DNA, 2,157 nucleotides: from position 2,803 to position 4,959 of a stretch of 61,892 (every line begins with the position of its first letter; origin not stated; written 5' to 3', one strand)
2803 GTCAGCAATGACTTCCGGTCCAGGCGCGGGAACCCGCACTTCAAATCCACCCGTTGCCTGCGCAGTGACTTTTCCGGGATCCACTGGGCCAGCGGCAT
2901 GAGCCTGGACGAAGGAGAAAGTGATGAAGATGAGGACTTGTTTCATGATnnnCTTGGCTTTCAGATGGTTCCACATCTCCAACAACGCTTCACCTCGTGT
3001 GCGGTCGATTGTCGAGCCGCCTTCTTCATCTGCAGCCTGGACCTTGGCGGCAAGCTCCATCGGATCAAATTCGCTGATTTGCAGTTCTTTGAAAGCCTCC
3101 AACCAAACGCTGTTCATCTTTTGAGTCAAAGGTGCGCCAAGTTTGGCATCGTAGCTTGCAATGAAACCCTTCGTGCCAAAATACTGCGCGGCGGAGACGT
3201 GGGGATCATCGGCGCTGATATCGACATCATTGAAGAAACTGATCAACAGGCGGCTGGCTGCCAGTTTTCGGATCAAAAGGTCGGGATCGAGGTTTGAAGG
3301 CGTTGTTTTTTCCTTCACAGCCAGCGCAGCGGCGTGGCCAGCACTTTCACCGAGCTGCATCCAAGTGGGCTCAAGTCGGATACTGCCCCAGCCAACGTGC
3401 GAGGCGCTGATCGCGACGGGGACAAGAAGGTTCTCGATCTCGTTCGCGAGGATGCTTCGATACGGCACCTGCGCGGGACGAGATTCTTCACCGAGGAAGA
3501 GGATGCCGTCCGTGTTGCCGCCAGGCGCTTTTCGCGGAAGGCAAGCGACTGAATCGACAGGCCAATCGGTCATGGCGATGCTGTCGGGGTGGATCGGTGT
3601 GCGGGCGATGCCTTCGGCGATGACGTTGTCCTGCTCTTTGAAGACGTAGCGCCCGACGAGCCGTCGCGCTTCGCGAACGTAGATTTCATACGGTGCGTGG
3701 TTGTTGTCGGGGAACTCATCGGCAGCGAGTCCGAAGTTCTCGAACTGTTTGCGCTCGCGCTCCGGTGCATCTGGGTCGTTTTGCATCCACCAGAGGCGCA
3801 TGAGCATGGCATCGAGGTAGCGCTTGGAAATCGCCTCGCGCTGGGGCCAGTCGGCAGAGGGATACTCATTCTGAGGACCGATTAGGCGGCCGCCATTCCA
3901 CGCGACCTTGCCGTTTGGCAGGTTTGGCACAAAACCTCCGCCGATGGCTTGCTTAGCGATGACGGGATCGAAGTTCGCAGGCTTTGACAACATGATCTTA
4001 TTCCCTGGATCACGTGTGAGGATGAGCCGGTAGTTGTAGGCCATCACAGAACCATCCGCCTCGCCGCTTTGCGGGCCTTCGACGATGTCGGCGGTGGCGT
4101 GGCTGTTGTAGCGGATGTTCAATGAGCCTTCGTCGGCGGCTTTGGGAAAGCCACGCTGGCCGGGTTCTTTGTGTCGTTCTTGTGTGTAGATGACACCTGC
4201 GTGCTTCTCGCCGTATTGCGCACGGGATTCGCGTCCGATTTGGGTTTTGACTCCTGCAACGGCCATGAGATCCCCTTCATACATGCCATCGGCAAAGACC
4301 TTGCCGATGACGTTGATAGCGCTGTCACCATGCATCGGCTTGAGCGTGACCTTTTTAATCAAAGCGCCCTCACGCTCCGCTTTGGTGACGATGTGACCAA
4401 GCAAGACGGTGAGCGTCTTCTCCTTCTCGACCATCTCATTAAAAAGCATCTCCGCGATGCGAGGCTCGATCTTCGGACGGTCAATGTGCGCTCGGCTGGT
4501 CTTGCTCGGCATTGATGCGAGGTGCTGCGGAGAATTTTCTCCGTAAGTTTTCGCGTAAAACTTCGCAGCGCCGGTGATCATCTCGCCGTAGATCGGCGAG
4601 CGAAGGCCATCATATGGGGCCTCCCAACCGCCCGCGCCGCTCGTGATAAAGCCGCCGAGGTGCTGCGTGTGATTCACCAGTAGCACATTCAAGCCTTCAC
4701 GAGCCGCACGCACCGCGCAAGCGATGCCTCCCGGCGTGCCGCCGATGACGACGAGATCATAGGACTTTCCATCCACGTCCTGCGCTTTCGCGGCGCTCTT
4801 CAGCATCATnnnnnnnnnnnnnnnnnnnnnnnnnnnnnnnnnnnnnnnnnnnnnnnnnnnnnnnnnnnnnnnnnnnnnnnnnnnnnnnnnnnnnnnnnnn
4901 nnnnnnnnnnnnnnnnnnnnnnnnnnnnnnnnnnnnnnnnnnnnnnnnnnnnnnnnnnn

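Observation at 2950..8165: BNR propeller fused to an exported FAD oxidoreductase, plus a stand-alone paralog: a candidate uncharacterised redox step on sialoglycans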

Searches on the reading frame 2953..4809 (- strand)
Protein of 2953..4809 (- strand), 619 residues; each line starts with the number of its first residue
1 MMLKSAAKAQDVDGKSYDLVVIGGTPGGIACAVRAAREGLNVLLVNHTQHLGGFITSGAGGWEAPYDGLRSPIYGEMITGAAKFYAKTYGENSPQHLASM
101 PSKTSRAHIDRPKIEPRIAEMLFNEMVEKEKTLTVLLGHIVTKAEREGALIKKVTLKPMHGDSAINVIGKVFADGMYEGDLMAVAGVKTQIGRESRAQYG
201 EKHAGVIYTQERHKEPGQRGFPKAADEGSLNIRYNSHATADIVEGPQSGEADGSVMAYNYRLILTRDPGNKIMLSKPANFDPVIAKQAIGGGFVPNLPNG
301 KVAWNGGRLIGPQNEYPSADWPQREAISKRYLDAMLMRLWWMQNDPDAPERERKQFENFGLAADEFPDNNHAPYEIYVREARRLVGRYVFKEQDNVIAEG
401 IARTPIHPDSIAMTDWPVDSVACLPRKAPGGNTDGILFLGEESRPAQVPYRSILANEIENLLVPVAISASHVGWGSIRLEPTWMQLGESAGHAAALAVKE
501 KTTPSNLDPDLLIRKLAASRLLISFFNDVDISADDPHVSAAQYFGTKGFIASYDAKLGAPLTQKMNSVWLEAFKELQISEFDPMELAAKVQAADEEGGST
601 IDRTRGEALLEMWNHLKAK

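Call 62: find_homologous_proteins(query=A3, max_evalue=1e-20)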
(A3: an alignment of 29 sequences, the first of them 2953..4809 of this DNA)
Query A3 (29 sequences) (619 aa, profile of the alignment): 2034 proteins with E <= 1e-20 among 8000 candidates; the best 120 are listed.
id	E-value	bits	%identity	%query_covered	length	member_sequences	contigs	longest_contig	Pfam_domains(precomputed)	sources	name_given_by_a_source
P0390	0.0e+0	1690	45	100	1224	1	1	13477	PF13450.13,PF00890.31,PF07992.21,PF12831.14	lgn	-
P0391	0.0e+0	1688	47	97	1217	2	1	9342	PF13450.13,PF00890.31,PF07992.21,PF03486.21,PF12831.14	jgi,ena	-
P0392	0.0e+0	1688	47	96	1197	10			PF13450.13,PF00890.31,PF07992.21,PF03486.21,PF12831.14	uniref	uniref:FAD-dependent oxidoreductase n=1 Tax=Prosthecobacter sp. TaxID=1965333 RepID=UPI0037841F47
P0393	0.0e+0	1686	46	97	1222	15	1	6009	PF13450.13,PF00890.31,PF07992.21,PF03486.21,PF12831.14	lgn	-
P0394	0.0e+0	1674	45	100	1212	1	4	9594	PF13450.13,PF00890.31,PF07992.21,PF03486.21,PF12831.14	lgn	-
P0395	0.0e+0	1670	46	97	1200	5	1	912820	PF13450.13,PF00890.31,PF07992.21,PF12831.14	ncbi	ncbi:MAG: FAD-dependent oxidoreductase [Verrucomicrobiaceae bacterium]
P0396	0.0e+0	1610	42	99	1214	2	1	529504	PF13450.13,PF00890.31,PF07992.21,PF03486.21,PF12831.14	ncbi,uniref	ncbi:FAD-dependent oxidoreductase [Prosthecobacter sp.]|uniref:FAD-dependent oxidoreductase n=1 Tax=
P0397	0.0e+0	1594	47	95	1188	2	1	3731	PF12831.14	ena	-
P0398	0.0e+0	1445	46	98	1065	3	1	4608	PF12831.14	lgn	-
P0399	0.0e+0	1342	52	100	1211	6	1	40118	PF13450.13,PF00890.31,PF07992.21,PF03486.21,PF12831.14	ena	-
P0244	0.0e+0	1338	45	99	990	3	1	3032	PF13450.13,PF12831.14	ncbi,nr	ncbi:MAG: FAD-dependent oxidoreductase, partial [Verrucomicrobiales bacterium]|nr:FAD-dependent oxid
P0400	0.0e+0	1331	46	97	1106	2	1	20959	PF13450.13,PF00890.31,PF07992.21,PF11697.14,PF12831.14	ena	-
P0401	0.0e+0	1321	71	64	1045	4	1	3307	PF12831.14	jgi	jgi:hypothetical protein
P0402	0.0e+0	1302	44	100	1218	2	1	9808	PF01946.24,PF13450.13,PF00890.31,PF07992.21,PF12831.14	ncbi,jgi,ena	jgi:thioredoxin reductase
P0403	0.0e+0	1292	72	99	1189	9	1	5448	PF13450.13,PF00890.31,PF07992.21,PF03486.21,PF12831.14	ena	-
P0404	0.0e+0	1291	45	100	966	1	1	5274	PF13450.13,PF00890.31,PF07992.21,PF03486.21,PF12831.14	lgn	-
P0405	0.0e+0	1269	47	99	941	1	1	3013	PF12831.14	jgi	-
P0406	0.0e+0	1256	47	95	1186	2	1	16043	PF12831.14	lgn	-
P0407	0.0e+0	1248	76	89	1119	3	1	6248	PF13450.13,PF00890.31,PF07992.21,PF03486.21,PF12831.14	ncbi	ncbi:MAG: FAD-dependent oxidoreductase, partial [Planctomycetia bacterium]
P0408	0.0e+0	1241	44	99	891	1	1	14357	PF12831.14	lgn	-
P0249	0.0e+0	1091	45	99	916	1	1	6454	PF12831.14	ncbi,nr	ncbi:MAG TPA: FAD-dependent oxidoreductase, partial [Pirellulales bacterium]|nr:FAD-dependent oxidor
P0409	0.0e+0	1071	48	96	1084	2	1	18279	PF25275.2,PF12831.14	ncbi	-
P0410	0.0e+0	1063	46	97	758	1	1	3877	PF13450.13,PF00890.31,PF07992.21,PF03486.21,PF12831.14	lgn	-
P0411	0.0e+0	1050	73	99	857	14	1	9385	PF12831.14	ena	-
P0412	6.0e-291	985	47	97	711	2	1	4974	PF13450.13,PF00890.31,PF07992.21,PF03486.21,PF12831.14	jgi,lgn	-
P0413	1.0e-275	935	44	97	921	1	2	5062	PF00135.35,PF00326.28,PF07859.20,PF20434.6,PF12831.14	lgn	-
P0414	1.2e-275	935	44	97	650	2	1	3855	PF12831.14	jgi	-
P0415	3.9e-275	933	45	96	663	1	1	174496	PF12831.14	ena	-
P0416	4.5e-274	929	44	99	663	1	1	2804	PF12831.14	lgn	-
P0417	5.6e-274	929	44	98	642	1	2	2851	PF12831.14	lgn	-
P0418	5.7e-274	929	44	98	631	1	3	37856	PF12831.14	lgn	-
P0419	3.2e-273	927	44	97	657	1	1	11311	PF12831.14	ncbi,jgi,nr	ncbi:MAG: FAD-dependent oxidoreductase [Verrucomicrobia bacterium]|jgi:hypothetical protein|nr:FAD-d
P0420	3.9e-273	926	47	91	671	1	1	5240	PF12831.14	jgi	jgi:hypothetical protein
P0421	4.4e-273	926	44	99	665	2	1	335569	PF12831.14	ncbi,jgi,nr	ncbi:MAG: hypothetical protein QOE70_109 [Chthoniobacter sp.]|jgi:hypothetical protein|nr:hypothetic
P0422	4.5e-273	926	45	98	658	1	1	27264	PF12831.14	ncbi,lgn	-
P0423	4.6e-273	926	44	99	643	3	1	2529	PF12831.14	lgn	-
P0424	6.5e-273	925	46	97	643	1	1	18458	PF12831.14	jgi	-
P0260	1.1e-272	925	47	89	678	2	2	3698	PF12831.14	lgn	-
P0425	1.1e-272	925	45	98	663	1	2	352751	PF12831.14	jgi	-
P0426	1.2e-272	925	46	94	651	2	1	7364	PF12831.14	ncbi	-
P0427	1.9e-272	924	45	95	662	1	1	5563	PF12831.14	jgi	jgi:hypothetical protein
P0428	2.6e-272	924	44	99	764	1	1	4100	PF07992.21,PF12831.14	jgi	jgi:hypothetical protein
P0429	3.2e-272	923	49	98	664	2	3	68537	PF00890.31,PF07992.21,PF12831.14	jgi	-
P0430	1.6e-271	921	47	97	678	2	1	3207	PF12831.14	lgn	-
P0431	3.6e-271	920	43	98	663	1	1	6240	PF12831.14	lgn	-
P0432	3.4e-270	917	46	94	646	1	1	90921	PF12831.14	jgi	jgi:hypothetical protein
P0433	4.3e-270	916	44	94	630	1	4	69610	PF12831.14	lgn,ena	-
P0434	7.7e-270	915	45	98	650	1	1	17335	PF13450.13,PF12831.14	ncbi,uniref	ncbi:MAG: FAD-dependent oxidoreductase [Chthoniobacter sp.]|uniref:FAD-dependent oxidoreductase n=1 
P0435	8.0e-270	915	44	97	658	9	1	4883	PF12831.14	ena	-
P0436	3.3e-269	913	45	99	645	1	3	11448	PF12831.14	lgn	-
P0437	4.5e-269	913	43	98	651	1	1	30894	PF13450.13,PF00890.31,PF12831.14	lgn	-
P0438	4.8e-269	913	44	97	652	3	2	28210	PF12831.14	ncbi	-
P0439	1.0e-268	912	44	97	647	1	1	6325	PF12831.14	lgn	-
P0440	1.1e-268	911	44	98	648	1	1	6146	PF12831.14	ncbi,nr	ncbi:MAG TPA: FAD-dependent oxidoreductase [Candidatus Saccharimonadia bacterium]|nr:FAD-dependent o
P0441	1.2e-268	911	47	98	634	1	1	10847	PF12831.14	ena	-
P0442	2.1e-268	911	44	98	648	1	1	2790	PF12831.14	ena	-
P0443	2.7e-268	910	45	93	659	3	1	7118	PF12831.14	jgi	jgi:hypothetical protein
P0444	8.5e-268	909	44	97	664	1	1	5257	PF00890.31,PF12831.14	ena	-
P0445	1.2e-267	908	44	97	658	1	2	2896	PF13450.13,PF00890.31,PF12831.14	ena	-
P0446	1.3e-267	908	46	100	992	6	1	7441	PF13859.13,PF02012.27,PF13088.13,PF12831.14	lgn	-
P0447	1.5e-267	908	48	97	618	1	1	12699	PF12831.14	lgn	-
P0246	2.0e-267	907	65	95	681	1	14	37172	PF00890.31,PF12831.14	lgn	-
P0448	2.2e-267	907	46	97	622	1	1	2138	PF12831.14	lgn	-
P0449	3.0e-267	907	47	90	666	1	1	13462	PF00890.31,PF12831.14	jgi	jgi:hypothetical protein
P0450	3.2e-267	907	44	100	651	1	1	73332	PF12831.14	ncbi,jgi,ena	jgi:hypothetical protein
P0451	3.2e-267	907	45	97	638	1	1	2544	PF12831.14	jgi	jgi:hypothetical protein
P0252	5.0e-267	906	45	98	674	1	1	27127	PF00890.31,PF12831.14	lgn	-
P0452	5.7e-267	906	48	100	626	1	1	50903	PF12831.14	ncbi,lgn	-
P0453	7.9e-267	905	43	99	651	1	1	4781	PF13450.13,PF12831.14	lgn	-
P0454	8.4e-267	905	47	96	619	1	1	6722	PF12831.14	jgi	jgi:hypothetical protein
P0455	1.0e-266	905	46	98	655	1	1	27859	PF12831.14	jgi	jgi:hypothetical protein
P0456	1.5e-266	904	46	94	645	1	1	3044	PF12831.14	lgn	-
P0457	1.8e-266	904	49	97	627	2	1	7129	PF13450.13,PF12831.14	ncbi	-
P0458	2.3e-266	904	45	93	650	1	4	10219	PF12831.14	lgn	-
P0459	3.0e-266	903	44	94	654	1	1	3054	PF12831.14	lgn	-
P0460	4.5e-266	903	45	95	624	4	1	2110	PF12831.14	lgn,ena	-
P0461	4.9e-266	903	46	97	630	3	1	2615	PF12831.14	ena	-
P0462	5.4e-266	903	41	98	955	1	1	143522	PF00135.35,PF00326.28,PF07859.20,PF20434.6,PF12831.14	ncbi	-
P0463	7.9e-266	902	45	97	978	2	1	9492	PF13088.13,PF12831.14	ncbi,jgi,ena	-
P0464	9.2e-266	902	46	93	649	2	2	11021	PF13450.13,PF12831.14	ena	-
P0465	1.0e-265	902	45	97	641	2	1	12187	PF12831.14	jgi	jgi:hypothetical protein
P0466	1.2e-265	902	45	97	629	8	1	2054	PF12831.14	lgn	-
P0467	1.5e-265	901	45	97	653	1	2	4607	PF12831.14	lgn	-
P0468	1.7e-265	901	45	92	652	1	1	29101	PF12831.14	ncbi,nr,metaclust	ncbi:hypothetical protein AYO49_01150 [Verrucomicrobiaceae bacterium SCGC AG-212-N21]|nr:hypothetica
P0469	1.8e-265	901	45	94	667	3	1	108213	PF13450.13,PF00890.31,PF12831.14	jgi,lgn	jgi:hypothetical protein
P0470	2.2e-265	901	49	97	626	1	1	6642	PF12831.14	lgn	-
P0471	2.2e-265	901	45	93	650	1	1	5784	PF12831.14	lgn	-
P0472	2.5e-265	900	43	100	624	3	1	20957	PF12831.14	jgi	jgi:hypothetical protein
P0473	4.3e-265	900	45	96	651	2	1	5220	PF12831.14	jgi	-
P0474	4.3e-265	900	67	96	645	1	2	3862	PF12831.14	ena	-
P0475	4.8e-265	900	47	96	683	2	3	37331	PF12831.14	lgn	-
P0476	8.6e-265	899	47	89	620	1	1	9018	PF00890.31,PF12831.14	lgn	-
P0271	2.0e-264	897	41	91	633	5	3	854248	PF12831.14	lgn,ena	-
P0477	2.4e-264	897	41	98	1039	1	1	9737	PF13859.13,PF02012.27,PF13088.13,PF12831.14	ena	-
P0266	2.6e-264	897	42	98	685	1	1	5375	PF12831.14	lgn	-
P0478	3.4e-264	897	43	97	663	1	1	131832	PF13450.13,PF12831.14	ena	-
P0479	3.4e-264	897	42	97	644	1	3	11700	PF12831.14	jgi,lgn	-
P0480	3.4e-264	897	47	97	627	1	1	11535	PF12831.14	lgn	-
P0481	4.0e-264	896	47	97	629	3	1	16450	PF12831.14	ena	-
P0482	4.1e-264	896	47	96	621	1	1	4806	PF12831.14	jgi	jgi:hypothetical protein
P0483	4.1e-264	896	65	96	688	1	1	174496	PF12831.14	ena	-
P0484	5.7e-264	896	46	97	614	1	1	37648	PF12831.14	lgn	-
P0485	7.3e-264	896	48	97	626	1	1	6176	PF13450.13,PF12831.14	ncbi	-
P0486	8.2e-264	895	47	96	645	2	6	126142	PF12831.14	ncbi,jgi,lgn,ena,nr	ncbi:MAG TPA: pyridine nucleotide-disulfide oxidoreductase [Verrucomicrobiales bacterium]|nr:pyridin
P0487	9.7e-264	895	46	98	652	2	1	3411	PF12831.14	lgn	-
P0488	1.1e-263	895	46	90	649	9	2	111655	PF12831.14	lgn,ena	-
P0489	1.4e-263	895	46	98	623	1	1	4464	PF12831.14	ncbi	-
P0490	1.4e-263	895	47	97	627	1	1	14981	PF12831.14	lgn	-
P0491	1.4e-263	895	45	100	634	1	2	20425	PF12831.14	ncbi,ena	-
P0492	2.1e-263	894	49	97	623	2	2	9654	PF12831.14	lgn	-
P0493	2.2e-263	894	47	97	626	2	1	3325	PF12831.14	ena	-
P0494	3.0e-263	894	48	98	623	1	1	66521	PF13450.13,PF00890.31,PF12831.14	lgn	-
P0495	3.4e-263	893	47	97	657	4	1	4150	PF12831.14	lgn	-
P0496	3.7e-263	893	44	98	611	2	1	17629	PF12831.14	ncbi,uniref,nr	ncbi:FAD-dependent oxidoreductase [Prosthecobacter sp.]|uniref:FAD-dependent oxidoreductase n=1 Tax=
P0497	4.1e-263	893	47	97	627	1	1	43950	PF12831.14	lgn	-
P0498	4.2e-263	893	46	96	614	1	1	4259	PF12831.14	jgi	jgi:FAD dependent oxidoreductase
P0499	4.2e-263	893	48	96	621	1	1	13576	PF12831.14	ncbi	-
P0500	4.4e-263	893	45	98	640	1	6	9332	PF12831.14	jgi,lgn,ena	-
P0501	6.4e-263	892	44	97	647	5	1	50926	PF13450.13,PF12831.14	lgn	-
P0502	6.8e-263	892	44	94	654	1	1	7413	PF12831.14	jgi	jgi:hypothetical protein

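Call 75: predict_structure(alignment_id=A4)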
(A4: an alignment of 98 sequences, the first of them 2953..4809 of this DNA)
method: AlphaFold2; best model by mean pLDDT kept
length: 619 residues; sequences in the alignment: 98
mean_pLDDT: 95.4   pTM: 0.95
mean pLDDT of the five models: 95.4, 94.0, 93.8, 93.7, 93.0
residues with pLDDT >= 90: 568; 70-90: 50; 50-70: 1; < 50: 0
segments of 3 or more residues with pLDDT < 50: none
pLDDT, mean of each block of 10 residues (from residue 1): 88 98 98 99 98 94 90 97 98 95 87 96 98 98 98 97 97 98 98 97 96 93 93 92 88 95 97 96 87 89 90 96 96 95 95 94 97 95 97 97 98 93 93 94 97 98 98 94 98 99 98 98 98 96 98 97 98 91 97 96 97 95
secondary structure, 60 per line:
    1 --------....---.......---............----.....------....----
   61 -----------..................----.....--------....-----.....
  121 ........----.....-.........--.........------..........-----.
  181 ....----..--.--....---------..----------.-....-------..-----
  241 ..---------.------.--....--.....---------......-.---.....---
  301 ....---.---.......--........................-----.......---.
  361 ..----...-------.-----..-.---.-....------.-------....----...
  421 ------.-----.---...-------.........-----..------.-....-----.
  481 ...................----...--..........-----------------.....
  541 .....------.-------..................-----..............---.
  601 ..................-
elements in order: H9-12 E16-22 H26-37 E42-46 H53-56 H72-89 H94-98 H116-128 E133-137 E139-147 E150-158 E165-174 H180-184 H196-199 H223-226 E262-265 H282-287 E293-297 E301-304 H312-318 H321-344 H350-356 E360-362 H392-395 E410-413 E418-420 E437-439 E447-449 H450-453 H471-474 H480-499 H509-518 H536-545 E560-562 H563-577 H583-596 E600-604 H605-618

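Call 77: fold_search(model_id=the predicted structure, library=pdb)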
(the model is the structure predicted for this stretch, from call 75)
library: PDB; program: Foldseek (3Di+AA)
matches with E <= 10: 1981; with E <= 0.001: 1273
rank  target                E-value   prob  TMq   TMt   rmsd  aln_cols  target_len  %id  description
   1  6u0p_C                2.5e-09  1.00  0.30  0.31  17.9       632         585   11  Crystal structure of PieE, the flavin-dependent monooxygenase involved in the biosynthesis of piericidin A1 (released 2020-03-11)
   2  1d4c_A                2.8e-09  1.00  0.27  0.29  16.8       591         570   12  CRYSTAL STRUCTURE OF THE UNCOMPLEXED FORM OF THE FLAVOCYTOCHROME C FUMARATE REDUCTASE OF SHEWANELLA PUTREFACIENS STRAI (released 1999-12-01)
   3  2b7s                  4.3e-09  1.00  0.28  0.30  16.5       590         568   11  R381K mutant of flavocytochrome c3 (released 2006-05-23)
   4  1e39                  4.8e-09  1.00  0.28  0.30  16.8       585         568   11  Flavocytochrome C3 from Shewanella frigidimarina histidine 365 mutated to alanine (released 2000-09-18)
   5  2b7r                  4.8e-09  1.00  0.26  0.28  17.5       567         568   10  Structure of E378D mutant flavocytochrome c3 (released 2006-05-23)
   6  1kss                  5.4e-09  1.00  0.28  0.30  17.1       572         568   10  Crystal Structure of His505Ala Mutant Flavocytochrome c3 from Shewanella frigidimarina (released 2002-08-14)
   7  6u0p_D                6.0e-09  1.00  0.29  0.31  18.4       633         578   11  Crystal structure of PieE, the flavin-dependent monooxygenase involved in the biosynthesis of piericidin A1 (released 2020-03-11)
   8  1qjd                  6.0e-09  1.00  0.28  0.30  17.0       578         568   11  Flavocytochrome C3 from Shewanella frigidimarina (released 1999-11-21)
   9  6u0s_C                7.1e-09  1.00  0.29  0.31  17.8       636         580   12  Crystal structure of the flavin-dependent monooxygenase PieE in complex with FAD and substrate (released 2020-03-11)
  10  1d4d                  7.1e-09  1.00  0.28  0.30  17.8       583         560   12  CRYSTAL STRUCTURE OF THE SUCCINATE COMPLEXED FORM OF THE FLAVOCYTOCHROME C FUMARATE REDUCTASE OF SHEWANELLA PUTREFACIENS (released 1999-12-01)
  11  1p2e                  8.0e-09  1.00  0.28  0.30  16.1       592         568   11  H61A mutant of flavocytochrome c3 (released 2003-11-25)
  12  1d4c_B                8.4e-09  1.00  0.26  0.28  20.0       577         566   12  CRYSTAL STRUCTURE OF THE UNCOMPLEXED FORM OF THE FLAVOCYTOCHROME C FUMARATE REDUCTASE OF SHEWANELLA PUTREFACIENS STRAI (released 1999-12-01)
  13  7d6v_A                9.4e-09  1.00  0.28  0.28  22.9       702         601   12  Mycobacterium smegmatis Sdh1 in complex with UQ1 (released 2021-04-07)
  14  8zop                  1.1e-08  1.00  0.30  0.43  14.7       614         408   10  Structure of FasV in complex with FAD (released 2025-04-02)
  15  6u0p_B                1.1e-08  1.00  0.27  0.29  17.3       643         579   10  Crystal structure of PieE, the flavin-dependent monooxygenase involved in the biosynthesis of piericidin A1 (released 2020-03-11)
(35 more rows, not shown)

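Call 86: find_encoding_contigs(protein=P0415, flank=10000, max_places=1)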
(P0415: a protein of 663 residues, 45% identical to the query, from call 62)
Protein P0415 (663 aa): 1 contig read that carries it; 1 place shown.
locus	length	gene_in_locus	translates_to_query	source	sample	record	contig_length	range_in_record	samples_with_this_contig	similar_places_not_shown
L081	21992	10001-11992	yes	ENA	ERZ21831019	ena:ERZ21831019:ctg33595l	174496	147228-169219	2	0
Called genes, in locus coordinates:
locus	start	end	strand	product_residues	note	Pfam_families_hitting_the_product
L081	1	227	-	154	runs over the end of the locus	PF07596:SBP_bac_10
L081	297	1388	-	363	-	PF00392:GntR, PF13377:Peripla_BP_3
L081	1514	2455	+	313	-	PF00701:DHDPS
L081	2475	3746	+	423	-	PF24996:NANM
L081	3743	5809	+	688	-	PF12831:FAD_oxidored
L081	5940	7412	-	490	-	PF00890:FAD_binding_2 (weak), PF01266:DAO (faint), PF07992:Pyr_redox_2 (weak), PF12831:FAD_oxidored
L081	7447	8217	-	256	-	PF03737:RraA-like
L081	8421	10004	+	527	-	-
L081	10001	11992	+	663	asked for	PF12831:FAD_oxidored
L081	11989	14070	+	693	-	PF12831:FAD_oxidored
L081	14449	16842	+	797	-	PF02012:BNR (faint), PF13088:BNR_2, PF24316:Tli3 (faint), PF13088:BNR_2, PF13859:BNR_3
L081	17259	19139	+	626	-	PF12708:Pect-lyase_RHGA_epim (weak), PF05048:NosD (faint), PF13229:Beta_helix (faint)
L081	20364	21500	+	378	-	PF07585:BBP7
